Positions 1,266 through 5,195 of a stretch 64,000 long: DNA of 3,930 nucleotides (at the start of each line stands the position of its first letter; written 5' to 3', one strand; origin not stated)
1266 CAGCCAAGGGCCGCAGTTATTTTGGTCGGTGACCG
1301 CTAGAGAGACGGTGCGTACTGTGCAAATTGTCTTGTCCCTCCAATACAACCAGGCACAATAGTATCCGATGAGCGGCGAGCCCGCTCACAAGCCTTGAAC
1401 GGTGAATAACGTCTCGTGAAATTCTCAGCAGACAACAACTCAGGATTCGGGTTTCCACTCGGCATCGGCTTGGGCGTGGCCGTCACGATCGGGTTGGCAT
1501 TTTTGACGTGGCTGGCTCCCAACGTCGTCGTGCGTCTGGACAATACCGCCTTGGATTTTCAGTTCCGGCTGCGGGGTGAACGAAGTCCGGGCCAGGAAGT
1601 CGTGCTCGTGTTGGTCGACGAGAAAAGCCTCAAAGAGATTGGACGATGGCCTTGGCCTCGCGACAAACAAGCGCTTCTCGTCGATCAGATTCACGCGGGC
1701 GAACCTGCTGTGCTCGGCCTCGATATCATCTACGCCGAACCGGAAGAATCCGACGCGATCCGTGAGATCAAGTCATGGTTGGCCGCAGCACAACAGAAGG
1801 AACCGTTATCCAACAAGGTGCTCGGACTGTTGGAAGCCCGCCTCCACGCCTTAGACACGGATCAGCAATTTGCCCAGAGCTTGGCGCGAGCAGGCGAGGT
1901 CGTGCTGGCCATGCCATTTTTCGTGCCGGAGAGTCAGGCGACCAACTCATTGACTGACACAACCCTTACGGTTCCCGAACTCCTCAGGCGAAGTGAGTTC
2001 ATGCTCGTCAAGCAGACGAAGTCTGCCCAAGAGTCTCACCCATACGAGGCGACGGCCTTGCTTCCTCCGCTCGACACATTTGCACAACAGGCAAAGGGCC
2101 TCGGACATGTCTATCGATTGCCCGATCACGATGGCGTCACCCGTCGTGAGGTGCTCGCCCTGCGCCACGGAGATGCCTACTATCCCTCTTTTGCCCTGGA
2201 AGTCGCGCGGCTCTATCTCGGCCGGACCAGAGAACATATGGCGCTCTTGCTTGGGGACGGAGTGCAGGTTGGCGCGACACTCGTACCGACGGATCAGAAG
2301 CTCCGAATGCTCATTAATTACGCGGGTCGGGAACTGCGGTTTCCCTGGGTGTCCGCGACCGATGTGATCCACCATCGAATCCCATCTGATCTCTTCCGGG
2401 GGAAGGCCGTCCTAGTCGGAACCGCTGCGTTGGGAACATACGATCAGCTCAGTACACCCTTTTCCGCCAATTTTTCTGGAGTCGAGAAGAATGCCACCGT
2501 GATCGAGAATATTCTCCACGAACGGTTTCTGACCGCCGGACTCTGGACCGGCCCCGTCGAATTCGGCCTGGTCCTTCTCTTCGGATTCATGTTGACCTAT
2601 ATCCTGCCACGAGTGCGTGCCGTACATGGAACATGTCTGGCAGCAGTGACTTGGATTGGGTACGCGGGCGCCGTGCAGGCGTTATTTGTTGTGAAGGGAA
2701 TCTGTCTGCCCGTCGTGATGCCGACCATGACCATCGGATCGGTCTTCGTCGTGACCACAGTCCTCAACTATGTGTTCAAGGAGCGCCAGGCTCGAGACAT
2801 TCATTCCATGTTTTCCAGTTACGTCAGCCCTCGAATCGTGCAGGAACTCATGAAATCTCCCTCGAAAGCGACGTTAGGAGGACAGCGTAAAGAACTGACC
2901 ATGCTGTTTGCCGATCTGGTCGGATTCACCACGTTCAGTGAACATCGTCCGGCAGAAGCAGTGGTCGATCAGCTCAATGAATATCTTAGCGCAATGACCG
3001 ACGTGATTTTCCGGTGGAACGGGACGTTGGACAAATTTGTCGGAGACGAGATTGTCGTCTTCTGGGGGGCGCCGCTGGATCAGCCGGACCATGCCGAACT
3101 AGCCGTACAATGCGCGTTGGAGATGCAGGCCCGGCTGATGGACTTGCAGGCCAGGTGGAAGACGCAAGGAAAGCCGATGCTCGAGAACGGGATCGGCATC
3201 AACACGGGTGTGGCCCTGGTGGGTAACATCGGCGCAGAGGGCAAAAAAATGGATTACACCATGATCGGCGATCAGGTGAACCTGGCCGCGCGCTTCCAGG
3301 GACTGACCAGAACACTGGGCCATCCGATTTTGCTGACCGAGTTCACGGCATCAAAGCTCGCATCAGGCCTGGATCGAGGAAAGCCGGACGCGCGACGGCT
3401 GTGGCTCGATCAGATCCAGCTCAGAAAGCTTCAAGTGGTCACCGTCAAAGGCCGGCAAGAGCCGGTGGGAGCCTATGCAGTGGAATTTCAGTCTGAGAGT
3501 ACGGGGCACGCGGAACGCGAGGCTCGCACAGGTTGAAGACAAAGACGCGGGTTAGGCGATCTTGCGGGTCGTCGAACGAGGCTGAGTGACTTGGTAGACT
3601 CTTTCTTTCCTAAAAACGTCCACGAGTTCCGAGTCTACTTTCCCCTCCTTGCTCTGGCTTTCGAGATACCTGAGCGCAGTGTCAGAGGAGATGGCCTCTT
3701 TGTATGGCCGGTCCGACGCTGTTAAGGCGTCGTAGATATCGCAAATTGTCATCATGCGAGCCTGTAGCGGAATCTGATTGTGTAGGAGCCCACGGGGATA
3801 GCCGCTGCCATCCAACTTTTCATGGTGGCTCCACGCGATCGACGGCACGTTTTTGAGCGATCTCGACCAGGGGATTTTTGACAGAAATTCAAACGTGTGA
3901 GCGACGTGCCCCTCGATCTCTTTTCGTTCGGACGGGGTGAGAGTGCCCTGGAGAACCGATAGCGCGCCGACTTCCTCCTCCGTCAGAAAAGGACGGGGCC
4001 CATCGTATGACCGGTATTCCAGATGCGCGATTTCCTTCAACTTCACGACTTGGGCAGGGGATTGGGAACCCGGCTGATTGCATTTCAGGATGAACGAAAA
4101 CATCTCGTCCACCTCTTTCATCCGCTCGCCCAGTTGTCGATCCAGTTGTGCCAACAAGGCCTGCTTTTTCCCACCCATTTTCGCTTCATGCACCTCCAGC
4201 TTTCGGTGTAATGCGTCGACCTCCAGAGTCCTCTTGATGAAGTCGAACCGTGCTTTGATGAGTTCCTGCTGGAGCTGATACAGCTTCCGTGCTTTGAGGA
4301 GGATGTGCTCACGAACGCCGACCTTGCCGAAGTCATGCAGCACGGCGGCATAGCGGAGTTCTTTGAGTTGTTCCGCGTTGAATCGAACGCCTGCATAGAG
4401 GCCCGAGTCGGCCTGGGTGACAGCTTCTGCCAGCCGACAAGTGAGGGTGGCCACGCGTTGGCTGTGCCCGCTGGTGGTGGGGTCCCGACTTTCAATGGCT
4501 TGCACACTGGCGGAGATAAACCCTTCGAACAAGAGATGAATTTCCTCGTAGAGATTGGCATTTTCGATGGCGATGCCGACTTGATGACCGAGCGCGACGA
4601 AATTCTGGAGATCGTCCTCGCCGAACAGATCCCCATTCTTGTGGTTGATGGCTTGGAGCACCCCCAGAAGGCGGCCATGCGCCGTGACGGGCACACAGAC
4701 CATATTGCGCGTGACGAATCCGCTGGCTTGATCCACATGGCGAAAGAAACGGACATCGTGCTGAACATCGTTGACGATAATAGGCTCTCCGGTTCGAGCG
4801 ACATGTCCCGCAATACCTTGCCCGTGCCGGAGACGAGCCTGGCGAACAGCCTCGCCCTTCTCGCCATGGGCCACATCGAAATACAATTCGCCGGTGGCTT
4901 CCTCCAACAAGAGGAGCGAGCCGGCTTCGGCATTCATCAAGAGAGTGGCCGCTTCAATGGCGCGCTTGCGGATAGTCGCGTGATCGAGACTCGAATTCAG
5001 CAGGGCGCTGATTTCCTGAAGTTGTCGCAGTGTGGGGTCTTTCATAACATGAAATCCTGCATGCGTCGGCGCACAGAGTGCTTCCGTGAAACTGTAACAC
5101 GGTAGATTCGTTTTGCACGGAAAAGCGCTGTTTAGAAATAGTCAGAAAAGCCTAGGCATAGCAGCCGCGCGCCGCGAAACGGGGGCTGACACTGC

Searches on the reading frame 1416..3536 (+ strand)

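Call 54: search_protein_families(library=pfam, proteins=[window:1416-3536:+])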
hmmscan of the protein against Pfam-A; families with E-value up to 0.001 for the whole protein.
window:1416-3536:+ (706 aa): 2 families
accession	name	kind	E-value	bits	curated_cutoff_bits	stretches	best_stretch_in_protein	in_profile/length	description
PF05226.16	CHASE2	-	3.3e-58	197.7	26.3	1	26-391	3-251/257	CHASE2 domain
PF00211.25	Guanylate_cyc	-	3.9e-18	66.1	21.9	1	492-664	7-157/183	Adenylate and Guanylate cyclase catalytic domain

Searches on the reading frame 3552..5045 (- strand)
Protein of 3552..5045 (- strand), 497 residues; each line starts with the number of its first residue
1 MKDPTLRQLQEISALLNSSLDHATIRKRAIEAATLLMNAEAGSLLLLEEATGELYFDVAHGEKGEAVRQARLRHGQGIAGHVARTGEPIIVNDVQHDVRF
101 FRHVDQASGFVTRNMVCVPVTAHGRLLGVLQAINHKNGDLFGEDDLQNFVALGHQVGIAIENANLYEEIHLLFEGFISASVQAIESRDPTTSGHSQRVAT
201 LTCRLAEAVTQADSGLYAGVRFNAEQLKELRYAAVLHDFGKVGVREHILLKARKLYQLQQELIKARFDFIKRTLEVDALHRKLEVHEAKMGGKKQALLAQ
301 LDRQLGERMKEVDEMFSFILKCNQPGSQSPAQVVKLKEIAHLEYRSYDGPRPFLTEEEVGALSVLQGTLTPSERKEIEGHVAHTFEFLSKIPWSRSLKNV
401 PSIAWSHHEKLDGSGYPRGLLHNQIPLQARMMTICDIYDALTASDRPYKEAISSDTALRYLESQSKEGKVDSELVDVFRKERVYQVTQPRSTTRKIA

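Call 54: search_protein_families(library=pfam, proteins=[window:3552-5045:-])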
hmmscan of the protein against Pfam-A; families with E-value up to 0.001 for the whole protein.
window:3552-5045:- (497 aa): 5 families
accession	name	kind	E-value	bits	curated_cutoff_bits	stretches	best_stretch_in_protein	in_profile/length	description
PF13487.12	HD_5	-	3.2e-35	121.8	27.2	1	358-474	59-170/170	HD domain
PF13185.12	GAF_2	-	3.4e-19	69.8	28.6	1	27-161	9-136/136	GAF domain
PF01590.32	GAF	-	6.8e-19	69.2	22.4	1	25-160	5-133/133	GAF domain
PF13492.12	GAF_3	-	1.3e-11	45.4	27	1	29-162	9-129/129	GAF domain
PF01966.28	HD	-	4.6e-10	40.2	22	1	192-290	2-90/116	HD domain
